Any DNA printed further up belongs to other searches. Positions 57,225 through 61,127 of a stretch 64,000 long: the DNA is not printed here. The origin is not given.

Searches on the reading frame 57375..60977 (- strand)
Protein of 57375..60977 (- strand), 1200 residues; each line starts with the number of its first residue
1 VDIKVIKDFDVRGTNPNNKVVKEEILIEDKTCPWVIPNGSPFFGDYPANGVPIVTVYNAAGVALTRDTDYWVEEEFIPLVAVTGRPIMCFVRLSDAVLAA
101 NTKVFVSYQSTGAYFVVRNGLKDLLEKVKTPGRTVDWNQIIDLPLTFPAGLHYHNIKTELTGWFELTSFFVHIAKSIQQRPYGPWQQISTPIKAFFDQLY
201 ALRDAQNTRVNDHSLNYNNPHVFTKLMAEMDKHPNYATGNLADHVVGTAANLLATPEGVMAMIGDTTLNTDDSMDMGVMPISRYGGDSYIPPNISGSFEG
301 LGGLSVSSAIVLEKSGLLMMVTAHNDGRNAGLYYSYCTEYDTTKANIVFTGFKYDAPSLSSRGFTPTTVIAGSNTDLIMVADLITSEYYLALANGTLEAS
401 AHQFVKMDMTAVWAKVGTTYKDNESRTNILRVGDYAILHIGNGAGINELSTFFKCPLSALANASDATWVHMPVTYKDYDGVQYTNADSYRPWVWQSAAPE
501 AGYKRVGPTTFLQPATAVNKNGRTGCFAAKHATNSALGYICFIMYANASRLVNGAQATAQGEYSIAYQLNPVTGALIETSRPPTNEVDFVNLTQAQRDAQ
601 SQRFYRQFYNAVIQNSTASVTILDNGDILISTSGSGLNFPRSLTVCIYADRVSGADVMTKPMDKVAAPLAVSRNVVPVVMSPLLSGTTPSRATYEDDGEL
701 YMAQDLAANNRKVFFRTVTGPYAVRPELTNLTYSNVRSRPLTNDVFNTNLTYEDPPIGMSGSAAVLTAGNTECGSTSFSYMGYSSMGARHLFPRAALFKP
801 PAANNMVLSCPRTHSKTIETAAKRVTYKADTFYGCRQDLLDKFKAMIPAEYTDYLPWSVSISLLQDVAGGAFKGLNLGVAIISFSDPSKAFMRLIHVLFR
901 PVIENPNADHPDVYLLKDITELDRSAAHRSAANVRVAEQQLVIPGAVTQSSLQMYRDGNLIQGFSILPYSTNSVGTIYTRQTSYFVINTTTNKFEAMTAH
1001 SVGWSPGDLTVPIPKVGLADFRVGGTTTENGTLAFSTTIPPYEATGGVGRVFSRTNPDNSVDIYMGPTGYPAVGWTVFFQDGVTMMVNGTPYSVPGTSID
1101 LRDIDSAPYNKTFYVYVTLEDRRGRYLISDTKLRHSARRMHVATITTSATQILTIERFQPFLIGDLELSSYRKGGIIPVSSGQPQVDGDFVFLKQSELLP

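Call 8: search_protein_families(library=pfam, proteins=[window:57375-60977:-], max_evalue=0.01)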
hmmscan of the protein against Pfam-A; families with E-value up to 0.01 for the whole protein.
window:57375-60977:- (1200 aa): 0 families

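Call 9: search_protein_families(library=phrogs, proteins=[window:57375-60977:-], max_evalue=0.001)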
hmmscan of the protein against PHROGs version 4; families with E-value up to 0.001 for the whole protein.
window:57375-60977:- (1200 aa): 7 families
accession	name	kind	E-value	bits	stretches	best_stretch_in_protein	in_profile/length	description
phrog_3573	-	unknown function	2.6e-131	440.6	1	104-1194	1-1000/1001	-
phrog_2163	-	head and packaging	1.1e-27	98.4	1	2-264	7-264/574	virion structural protein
phrog_26147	-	tail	7.1e-27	95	1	4-485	4-467/730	minor tail protein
phrog_7449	-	unknown function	4e-22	78.9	2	1072-1154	1283-1366/1714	-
phrog_13857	-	tail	8.2e-15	55.3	1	8-269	10-241/743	tail protein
phrog_26864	-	unknown function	1.3e-08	35.6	1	1079-1188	84-191/195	-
phrog_34368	-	unknown function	5.6e-05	23.4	1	202-273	99-169/344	-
